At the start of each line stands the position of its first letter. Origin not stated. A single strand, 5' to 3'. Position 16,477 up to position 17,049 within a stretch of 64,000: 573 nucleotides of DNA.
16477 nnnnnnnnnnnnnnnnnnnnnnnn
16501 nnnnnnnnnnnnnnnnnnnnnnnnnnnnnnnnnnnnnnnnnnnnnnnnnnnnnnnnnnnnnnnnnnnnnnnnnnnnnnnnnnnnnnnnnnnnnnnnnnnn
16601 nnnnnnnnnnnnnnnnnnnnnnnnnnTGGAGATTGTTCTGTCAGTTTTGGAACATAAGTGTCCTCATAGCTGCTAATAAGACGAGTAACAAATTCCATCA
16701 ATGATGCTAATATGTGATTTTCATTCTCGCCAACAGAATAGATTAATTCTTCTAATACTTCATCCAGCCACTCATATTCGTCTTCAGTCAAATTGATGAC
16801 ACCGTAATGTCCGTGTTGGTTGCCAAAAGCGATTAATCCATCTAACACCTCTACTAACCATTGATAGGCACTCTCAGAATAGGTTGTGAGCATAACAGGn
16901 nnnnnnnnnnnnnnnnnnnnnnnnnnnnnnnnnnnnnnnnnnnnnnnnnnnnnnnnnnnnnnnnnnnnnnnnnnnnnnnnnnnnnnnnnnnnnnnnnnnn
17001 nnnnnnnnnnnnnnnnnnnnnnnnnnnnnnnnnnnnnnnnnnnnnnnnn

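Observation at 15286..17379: HigB toxin paired with a 588-aa protein that keeps a HigA-like N-domain but replaces the HTH with an 11-repeat TPR array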

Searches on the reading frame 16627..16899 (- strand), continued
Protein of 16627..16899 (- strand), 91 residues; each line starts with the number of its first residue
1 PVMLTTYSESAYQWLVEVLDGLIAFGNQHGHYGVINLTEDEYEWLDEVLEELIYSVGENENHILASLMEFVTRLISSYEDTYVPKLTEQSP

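Call 85: find_encoding_contigs(protein=P0129, flank=1500, max_places=3)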
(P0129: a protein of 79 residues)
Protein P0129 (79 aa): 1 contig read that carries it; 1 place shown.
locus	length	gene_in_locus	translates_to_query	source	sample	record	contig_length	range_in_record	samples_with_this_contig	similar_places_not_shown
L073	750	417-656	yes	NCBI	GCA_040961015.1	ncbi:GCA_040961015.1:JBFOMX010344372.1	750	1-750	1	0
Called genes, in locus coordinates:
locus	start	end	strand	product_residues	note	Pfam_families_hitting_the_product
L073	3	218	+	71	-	?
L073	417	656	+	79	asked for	-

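Call 86: find_encoding_contigs(protein=P0142, flank=1500, max_places=3)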
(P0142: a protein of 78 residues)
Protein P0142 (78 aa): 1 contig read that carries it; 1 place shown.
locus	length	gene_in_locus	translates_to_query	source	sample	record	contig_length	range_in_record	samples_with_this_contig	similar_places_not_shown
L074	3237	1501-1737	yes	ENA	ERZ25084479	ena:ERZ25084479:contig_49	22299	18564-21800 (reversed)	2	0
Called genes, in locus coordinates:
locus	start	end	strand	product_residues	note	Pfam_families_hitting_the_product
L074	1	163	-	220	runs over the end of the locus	?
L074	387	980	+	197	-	PF02482:Ribosomal_S30AE, PF16321:Ribosom_S30AE_C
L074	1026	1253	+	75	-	-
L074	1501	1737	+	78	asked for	-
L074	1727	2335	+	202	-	-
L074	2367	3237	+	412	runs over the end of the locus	PF00464:SHMT, PF00155:Aminotran_1_2 (weak)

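Call 87: find_encoding_contigs(protein=P0099, flank=1500, max_places=3)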
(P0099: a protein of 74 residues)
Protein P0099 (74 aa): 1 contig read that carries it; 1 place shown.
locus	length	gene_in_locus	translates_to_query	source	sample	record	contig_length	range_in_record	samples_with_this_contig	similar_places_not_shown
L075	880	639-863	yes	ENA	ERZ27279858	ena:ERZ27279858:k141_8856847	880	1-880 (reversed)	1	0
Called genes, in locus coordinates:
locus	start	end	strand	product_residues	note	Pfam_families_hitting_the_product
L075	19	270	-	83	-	-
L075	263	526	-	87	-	-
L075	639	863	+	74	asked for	-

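Call 88: find_encoding_contigs(protein=P0170, flank=1500, max_places=3)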
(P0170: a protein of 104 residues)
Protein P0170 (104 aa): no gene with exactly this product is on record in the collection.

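Call 96: search_dna_similar(query=P0092, collection=plasmids, mode=protein, max_evalue=0.01, max_rows=25)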
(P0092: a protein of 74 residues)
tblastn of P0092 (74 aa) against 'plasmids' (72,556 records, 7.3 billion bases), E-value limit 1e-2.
Records with a match: 73; places in all: 78; records where one place covers at least 80% of the query: 7.
Best place of each record, by identity: <60% 73.
By first word of the organism name: Acinetobacter 33; Pseudomonas 16; Leptospira 7; Mycetohabitans 6; Burkholderia 4; Rhizobium 3; Legionella 2; Azotobacter 1; Variovorax 1.
By predicted mobility (MOB-suite, as given by PLSDB): non-mobilizable 36; mobilizable 33; conjugative 4.
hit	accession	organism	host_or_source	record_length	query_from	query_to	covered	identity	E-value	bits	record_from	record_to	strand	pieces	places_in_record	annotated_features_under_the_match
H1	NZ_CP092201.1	Leptospira weilii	Homo sapiens,blood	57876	17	71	74%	52.7%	4e-10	61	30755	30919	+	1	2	helix-turn-helix domain-containing protein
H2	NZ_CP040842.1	Leptospira weilii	Canis lupus familiaris,urine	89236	17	71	74%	52.7%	4e-10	61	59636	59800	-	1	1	helix-turn-helix domain-containing protein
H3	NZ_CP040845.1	Leptospira weilii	Canis lupus familiaris,urine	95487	17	71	74%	52.7%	4e-10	61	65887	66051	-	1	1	helix-turn-helix domain-containing protein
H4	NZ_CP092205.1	Leptospira weilii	Homo sapiens,blood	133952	17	71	74%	52.7%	4e-10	61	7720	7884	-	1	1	helix-turn-helix domain-containing protein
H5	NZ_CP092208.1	Leptospira weilii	Homo sapiens,blood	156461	17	71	74%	52.7%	4e-10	61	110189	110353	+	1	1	helix-turn-helix domain-containing protein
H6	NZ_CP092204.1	Leptospira weilii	Homo sapiens,blood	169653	17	71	74%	52.7%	4e-10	61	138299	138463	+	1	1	helix-turn-helix domain-containing protein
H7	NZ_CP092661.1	Leptospira kirschneri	Homo sapiens,blood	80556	17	64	65%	56.3%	8e-10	59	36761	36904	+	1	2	helix-turn-helix domain-containing protein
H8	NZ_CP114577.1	Legionella pneumophila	cell culture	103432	21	73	72%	47.2%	1e-7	53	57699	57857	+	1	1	hypothetical protein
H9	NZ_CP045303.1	Azotobacter salinestris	cell culture,soil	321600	16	69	73%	46.3%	7e-8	54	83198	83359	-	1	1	helix-turn-helix domain-containing protein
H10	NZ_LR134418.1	Legionella adelaidensis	environmental,Cooling tower water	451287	16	73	78%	43.1%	3e-8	55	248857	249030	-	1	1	helix-turn-helix domain-containing protein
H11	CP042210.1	Acinetobacter baumannii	Whole organism,soil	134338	16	69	73%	44.4%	1e-8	56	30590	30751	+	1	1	higA: Antitoxin HigA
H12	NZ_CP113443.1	Acinetobacter baumannii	cell culture,Draining-Matting Conveyor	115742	16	69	73%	44.4%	1e-8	56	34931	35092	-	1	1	helix-turn-helix domain-containing protein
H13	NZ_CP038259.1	Acinetobacter baumannii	Homo sapiens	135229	16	69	73%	44.4%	1e-8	56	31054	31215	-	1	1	helix-turn-helix domain-containing protein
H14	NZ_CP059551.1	Acinetobacter seifertii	Brewery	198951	16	69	73%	44.4%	1e-8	56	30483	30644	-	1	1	helix-turn-helix domain-containing protein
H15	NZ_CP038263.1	Acinetobacter baumannii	-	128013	16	69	73%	44.4%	1e-8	56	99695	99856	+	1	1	helix-turn-helix domain-containing protein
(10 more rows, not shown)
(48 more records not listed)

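Call 97: get_annotated_region(hit=H11, flank=1200)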
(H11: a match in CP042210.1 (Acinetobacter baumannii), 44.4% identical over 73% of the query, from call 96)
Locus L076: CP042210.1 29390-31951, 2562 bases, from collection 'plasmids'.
description: Acinetobacter baumannii strain DS002 plasmid pTS134338, complete sequence
organism: Acinetobacter baumannii (NCBI taxid 470)
taxonomy: Bacteria; Pseudomonadota; Gammaproteobacteria; Moraxellales; Moraxellaceae; Acinetobacter; Acinetobacter baumannii
host: -; source: Whole organism,soil; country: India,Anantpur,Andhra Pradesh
typing (MOB-suite, as given by PLSDB): mobilizable; replicon rep_cluster_639; relaxase MOBP,MOBP
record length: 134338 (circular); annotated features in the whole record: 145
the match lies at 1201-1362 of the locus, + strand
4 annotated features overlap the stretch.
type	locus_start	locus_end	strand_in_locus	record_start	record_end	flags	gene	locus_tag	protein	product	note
CDS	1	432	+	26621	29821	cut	-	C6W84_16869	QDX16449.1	hypothetical protein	-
CDS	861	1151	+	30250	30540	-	higB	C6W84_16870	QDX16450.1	mRNA interferase HigB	-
CDS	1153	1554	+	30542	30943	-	higA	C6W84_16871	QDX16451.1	Antitoxin HigA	-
CDS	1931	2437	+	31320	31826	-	-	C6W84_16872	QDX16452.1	hypothetical protein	-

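Call 98: get_annotated_region(hit=H1, flank=1200)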
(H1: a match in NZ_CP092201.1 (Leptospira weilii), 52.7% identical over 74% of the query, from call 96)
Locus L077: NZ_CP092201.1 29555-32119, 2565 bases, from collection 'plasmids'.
description: Leptospira weilii strain FMAS_PD2 plasmid pLiSL16, complete sequence
organism: Leptospira weilii (NCBI taxid 28184)
taxonomy: Bacteria; Spirochaetota; Spirochaetia; Leptospirales; Leptospiraceae; Leptospira; Leptospira weilii
host: -; source: Homo sapiens,blood; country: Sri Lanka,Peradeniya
typing (MOB-suite, as given by PLSDB): non-mobilizable
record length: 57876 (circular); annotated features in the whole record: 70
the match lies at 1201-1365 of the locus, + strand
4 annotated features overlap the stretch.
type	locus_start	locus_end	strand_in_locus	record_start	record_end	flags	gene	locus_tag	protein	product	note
CDS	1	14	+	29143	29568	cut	-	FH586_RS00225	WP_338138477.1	hypothetical protein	-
CDS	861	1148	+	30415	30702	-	-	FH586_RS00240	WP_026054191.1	type II toxin-antitoxin system HigB family toxin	-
CDS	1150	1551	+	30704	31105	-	-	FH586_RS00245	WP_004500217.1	helix-turn-helix domain-containing protein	-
CDS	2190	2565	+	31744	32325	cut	-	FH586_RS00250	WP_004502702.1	tetratricopeptide repeat protein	-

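Call 101: search_protein_families(library=pfam, proteins=[L077:1150-1548:+, L076:1153-1551:+, L077:861-1145:+], max_evalue=0.01)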
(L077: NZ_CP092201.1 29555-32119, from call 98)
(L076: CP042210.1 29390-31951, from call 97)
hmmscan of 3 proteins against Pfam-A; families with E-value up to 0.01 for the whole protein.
L077:1150-1548:+ (133 aa): 2 families
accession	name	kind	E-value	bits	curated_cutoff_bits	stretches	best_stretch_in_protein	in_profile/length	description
PF01381.28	HTH_3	-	6.6e-09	36.1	23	1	80-131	1-54/55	Helix-turn-helix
PF08161.18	RRP12_HEAT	-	0.0013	18.7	26.8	1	7-74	39-105/290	Ribosomal RNA-processing protein 12, HEAT repeats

L076:1153-1551:+ (133 aa): 3 families
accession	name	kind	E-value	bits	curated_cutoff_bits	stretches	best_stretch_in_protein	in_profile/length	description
PF01381.28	HTH_3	-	8.6e-08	32.6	23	1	83-131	4-54/55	Helix-turn-helix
PF12844.13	HTH_19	-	0.0032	17.8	30.2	1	80-132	4-58/64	Helix-turn-helix domain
PF13560.12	HTH_31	-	0.0056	17.4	27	0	80-130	6-59/64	Helix-turn-helix domain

L077:861-1145:+ (95 aa): 1 family
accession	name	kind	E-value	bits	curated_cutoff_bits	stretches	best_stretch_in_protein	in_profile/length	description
PF09907.15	HigB_toxin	-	3.6e-29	101.3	27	1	20-90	2-73/74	HigB_toxin, RelE-like toxic component of a toxin-antitoxin system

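Call 104: get_annotated_region(hit=H7, flank=3000)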
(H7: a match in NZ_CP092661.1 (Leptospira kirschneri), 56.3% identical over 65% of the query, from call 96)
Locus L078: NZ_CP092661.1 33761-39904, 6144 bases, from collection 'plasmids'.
description: Leptospira kirschneri strain FMAS_PN5 plasmid pLiSL22, complete sequence
organism: Leptospira kirschneri (NCBI taxid 29507)
taxonomy: Bacteria; Spirochaetota; Spirochaetia; Leptospirales; Leptospiraceae; Leptospira; Leptospira kirschneri
host: -; source: Homo sapiens,blood; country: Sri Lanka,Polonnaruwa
typing (MOB-suite, as given by PLSDB): non-mobilizable; replicon rep_cluster_216
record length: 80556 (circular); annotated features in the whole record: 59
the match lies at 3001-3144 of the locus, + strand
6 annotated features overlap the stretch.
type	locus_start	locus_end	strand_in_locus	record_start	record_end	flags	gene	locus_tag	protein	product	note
CDS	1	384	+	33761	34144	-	-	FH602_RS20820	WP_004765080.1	transcriptional regulator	-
CDS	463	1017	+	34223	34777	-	-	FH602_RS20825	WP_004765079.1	hypothetical protein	-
CDS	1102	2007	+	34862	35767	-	-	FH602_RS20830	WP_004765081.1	histidine kinase N-terminal 7TM domain-containing protein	-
CDS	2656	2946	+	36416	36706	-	-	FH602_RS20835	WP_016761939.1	type II toxin-antitoxin system HigB family toxin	-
CDS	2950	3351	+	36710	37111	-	-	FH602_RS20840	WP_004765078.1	helix-turn-helix domain-containing protein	-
CDS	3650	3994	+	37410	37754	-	-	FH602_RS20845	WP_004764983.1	hypothetical protein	-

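Call 105: get_annotated_region(hit=H1, flank=3500)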
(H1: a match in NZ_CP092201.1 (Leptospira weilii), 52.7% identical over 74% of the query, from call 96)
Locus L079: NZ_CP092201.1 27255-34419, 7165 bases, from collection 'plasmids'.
description: Leptospira weilii strain FMAS_PD2 plasmid pLiSL16, complete sequence
organism: Leptospira weilii (NCBI taxid 28184)
taxonomy: Bacteria; Spirochaetota; Spirochaetia; Leptospirales; Leptospiraceae; Leptospira; Leptospira weilii
host: -; source: Homo sapiens,blood; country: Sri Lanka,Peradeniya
typing (MOB-suite, as given by PLSDB): non-mobilizable
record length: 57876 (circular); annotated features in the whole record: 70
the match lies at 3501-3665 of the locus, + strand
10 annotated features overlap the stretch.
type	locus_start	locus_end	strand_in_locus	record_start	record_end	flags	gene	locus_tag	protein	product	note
CDS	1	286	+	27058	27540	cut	-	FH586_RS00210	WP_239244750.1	hypothetical protein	-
CDS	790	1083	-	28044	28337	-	-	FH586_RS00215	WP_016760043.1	helix-turn-helix transcriptional regulator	-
CDS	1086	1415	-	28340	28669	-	-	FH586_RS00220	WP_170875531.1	type II toxin-antitoxin system RelE/ParE family toxin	-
CDS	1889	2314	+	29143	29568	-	-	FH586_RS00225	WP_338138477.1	hypothetical protein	-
CDS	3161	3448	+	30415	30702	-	-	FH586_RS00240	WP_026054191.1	type II toxin-antitoxin system HigB family toxin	-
CDS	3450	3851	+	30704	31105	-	-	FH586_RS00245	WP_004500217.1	helix-turn-helix domain-containing protein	-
CDS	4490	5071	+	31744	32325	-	-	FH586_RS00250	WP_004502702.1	tetratricopeptide repeat protein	-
CDS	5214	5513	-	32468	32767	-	-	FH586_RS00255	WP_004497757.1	helix-turn-helix transcriptional regulator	-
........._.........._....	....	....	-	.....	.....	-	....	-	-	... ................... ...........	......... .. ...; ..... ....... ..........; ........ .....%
CDS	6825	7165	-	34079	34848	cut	-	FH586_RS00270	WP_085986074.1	IS5 family transposase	-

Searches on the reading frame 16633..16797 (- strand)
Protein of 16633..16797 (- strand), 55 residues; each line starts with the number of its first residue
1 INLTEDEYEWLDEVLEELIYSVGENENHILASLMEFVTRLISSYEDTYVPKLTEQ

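Call 36: search_solved_structures(query=A3, max_evalue=10, show_alignments=3)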
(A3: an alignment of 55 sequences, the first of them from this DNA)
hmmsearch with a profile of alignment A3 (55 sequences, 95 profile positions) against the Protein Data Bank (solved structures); distinct sequences matched with E-value up to 10: 8.
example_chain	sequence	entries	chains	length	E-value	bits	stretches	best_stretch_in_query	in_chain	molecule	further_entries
3qf7_D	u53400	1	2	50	0.11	15.4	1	14-40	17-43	Mre11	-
7bhb_A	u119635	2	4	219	0.29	14.1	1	44-76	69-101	Iron-sulfur cluster repair protein YtfE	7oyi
4w9m_D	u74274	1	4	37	0.33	13.9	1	14-36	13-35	Exonuclease, putative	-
7bhc_A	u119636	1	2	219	0.36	13.8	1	44-76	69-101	Iron-sulfur cluster repair protein YtfE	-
7bha_A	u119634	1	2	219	0.47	13.4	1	44-76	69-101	Iron-sulfur cluster repair protein YtfE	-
5fnn_A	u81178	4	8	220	0.48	13.4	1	44-76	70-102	IRON-SULFUR CLUSTER REPAIR PROTEIN YTFE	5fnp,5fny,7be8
1ji4_A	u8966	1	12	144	0.55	13.2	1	13-50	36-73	NEUTROPHIL-ACTIVATING PROTEIN A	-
4evd_A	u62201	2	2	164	0.63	13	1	13-50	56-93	Neutrophil-activating protein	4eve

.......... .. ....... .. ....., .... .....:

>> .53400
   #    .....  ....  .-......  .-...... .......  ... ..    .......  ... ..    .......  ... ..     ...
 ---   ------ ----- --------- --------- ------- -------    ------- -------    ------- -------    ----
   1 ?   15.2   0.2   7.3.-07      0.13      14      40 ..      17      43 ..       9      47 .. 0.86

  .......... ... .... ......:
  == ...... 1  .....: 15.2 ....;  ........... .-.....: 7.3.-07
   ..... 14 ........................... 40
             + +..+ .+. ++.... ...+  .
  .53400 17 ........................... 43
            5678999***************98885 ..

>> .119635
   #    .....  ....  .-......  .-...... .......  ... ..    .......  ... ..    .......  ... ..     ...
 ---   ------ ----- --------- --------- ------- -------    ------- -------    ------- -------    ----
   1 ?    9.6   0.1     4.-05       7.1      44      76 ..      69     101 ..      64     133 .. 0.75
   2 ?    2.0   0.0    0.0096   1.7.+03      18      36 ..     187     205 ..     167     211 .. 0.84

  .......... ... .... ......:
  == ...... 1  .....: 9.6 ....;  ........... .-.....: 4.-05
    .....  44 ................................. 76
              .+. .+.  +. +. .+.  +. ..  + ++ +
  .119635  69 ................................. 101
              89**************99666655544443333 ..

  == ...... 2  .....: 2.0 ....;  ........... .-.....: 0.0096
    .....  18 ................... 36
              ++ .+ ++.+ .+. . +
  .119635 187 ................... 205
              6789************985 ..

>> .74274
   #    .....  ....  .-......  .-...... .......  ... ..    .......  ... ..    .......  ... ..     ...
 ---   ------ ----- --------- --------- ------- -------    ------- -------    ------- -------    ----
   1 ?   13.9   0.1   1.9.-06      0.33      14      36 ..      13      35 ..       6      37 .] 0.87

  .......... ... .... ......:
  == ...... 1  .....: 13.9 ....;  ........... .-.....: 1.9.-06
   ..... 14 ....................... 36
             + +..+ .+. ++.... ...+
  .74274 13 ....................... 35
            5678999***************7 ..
